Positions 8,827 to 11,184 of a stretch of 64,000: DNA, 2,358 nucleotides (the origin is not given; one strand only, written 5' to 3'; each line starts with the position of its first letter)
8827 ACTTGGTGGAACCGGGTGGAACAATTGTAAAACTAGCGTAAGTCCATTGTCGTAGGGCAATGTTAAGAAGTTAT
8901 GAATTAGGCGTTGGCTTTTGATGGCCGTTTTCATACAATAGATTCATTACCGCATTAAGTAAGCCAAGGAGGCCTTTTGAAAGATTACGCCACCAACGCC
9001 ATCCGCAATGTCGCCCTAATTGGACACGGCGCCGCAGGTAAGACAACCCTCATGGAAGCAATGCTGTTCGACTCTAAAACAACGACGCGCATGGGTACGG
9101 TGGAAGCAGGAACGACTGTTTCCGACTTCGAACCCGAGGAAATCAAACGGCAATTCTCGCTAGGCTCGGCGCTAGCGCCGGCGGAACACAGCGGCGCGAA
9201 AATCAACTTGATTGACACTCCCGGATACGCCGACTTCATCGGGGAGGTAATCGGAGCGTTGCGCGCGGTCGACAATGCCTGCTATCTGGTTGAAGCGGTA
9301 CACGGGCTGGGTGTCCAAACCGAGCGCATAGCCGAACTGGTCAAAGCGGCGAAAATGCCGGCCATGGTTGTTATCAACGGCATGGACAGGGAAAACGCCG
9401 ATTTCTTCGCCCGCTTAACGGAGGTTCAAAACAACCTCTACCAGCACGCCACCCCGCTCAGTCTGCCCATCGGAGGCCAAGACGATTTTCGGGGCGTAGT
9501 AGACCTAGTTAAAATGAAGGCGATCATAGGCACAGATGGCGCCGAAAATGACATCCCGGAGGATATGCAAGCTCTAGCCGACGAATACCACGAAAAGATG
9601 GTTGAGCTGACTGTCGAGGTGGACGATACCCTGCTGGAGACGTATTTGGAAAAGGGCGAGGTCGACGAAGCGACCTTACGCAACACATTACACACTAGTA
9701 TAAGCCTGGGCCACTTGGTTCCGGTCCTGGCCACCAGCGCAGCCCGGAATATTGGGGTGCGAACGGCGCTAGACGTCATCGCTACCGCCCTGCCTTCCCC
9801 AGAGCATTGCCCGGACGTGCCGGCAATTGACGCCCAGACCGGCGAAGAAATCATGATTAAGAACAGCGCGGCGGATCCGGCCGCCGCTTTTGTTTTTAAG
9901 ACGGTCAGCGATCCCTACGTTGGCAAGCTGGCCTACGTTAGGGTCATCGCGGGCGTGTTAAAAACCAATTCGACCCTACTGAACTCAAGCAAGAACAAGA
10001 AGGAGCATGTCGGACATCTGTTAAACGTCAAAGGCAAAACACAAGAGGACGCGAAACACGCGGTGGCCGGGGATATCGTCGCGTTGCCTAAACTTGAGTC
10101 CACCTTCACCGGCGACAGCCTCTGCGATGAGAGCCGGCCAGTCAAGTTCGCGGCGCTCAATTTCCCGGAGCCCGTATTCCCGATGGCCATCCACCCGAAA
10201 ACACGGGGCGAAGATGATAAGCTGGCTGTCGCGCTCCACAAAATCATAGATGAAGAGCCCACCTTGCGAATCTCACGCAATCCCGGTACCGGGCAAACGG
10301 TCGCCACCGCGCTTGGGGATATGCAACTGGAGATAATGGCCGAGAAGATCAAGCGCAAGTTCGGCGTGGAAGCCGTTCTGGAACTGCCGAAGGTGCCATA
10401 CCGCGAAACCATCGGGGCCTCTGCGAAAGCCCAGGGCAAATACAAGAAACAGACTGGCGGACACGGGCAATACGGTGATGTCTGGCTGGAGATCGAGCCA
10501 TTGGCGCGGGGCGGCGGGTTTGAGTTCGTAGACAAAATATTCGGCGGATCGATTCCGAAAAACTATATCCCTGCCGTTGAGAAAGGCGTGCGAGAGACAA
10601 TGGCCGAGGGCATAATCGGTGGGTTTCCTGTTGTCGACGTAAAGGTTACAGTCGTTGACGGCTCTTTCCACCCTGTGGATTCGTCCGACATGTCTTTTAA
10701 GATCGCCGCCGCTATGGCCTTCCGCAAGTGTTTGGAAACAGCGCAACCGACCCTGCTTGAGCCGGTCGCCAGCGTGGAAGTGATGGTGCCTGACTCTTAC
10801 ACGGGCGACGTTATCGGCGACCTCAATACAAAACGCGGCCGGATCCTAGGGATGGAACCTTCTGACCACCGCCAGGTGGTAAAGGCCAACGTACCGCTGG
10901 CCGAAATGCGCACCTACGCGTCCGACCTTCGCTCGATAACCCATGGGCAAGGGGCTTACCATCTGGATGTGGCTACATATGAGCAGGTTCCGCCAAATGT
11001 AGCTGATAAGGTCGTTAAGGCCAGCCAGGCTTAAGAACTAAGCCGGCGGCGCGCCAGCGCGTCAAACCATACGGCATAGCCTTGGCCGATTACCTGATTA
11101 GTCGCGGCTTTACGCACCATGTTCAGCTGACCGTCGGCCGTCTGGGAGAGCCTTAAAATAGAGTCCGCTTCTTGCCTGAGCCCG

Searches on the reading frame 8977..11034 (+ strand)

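Call 34: search_protein_families(library=ncbifam, proteins=[window:8977-11034:+], max_evalue=1e-10)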
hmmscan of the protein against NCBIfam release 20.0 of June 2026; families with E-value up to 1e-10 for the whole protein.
window:8977-11034:+ (685 aa): 20 families
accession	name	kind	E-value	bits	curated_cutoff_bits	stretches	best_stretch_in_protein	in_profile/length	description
NF009381.0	PRK12740.1-5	subfamily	1e-271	903.3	583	1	1-684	1-686/692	elongation factor G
NF009891.0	PRK13351.1-1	equivalog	1.1e-206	688.5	597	1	1-683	1-677/681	elongation factor G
TIGR00484.1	EF-G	equivalog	1.8e-205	684.1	659.4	1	5-683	6-689/691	elongation factor G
NF009377.1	PRK12740.1-1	equivalog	3.3e-190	634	890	1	6-679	10-698/700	elongation factor G-like protein EF-G2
NF058620.1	EFG2_Bacteroid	exception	3e-165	551.5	1000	2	1-511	1-510/717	elongation factor G2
NF009379.0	PRK12740.1-3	equivalog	1.2e-163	546.3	513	1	6-684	5-671/674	elongation factor G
NF012153.1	tet_protect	equivalog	2.8e-94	316.5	775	1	11-662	2-608/614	tetracycline resistance ribosomal protection protein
NF000120.3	47473_otr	exception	3.1e-70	237.5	900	1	11-661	4-606/608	tetracycline resistance ribosomal protection protein Otr(A)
TIGR00490.1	aEF-2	equivalog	5.3e-63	213.3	738.45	3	284-509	273-494/720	elongation factor EF-2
NF033148.1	tet_protect_M_W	exception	2.8e-60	204.4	1100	2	206-670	172-612/639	TetM/TetW/TetO/TetS family tetracycline resistance ribosomal protection protein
NF001964.0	PRK00741.1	equivalog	8.5e-57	192.8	473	1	8-472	11-466/529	peptide chain release factor 3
NF012154.0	tet_protect_Q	exception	7.3e-54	183.1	1425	2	205-674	173-617/638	tetracycline resistance ribosomal protection protein Tet(Q)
NF012155.1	tet_protect_M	exception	3.5e-48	164.3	1420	2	210-666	176-608/639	tetracycline resistance ribosomal protection protein Tet(M)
NF009892.0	PRK13351.1-3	equivalog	2.7e-46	158.2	640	2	9-152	3-151/623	elongation factor G-like protein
TIGR01394.1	TypA_BipA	equivalog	6.2e-44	150.2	757.3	2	9-156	1-142/594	translational GTPase TypA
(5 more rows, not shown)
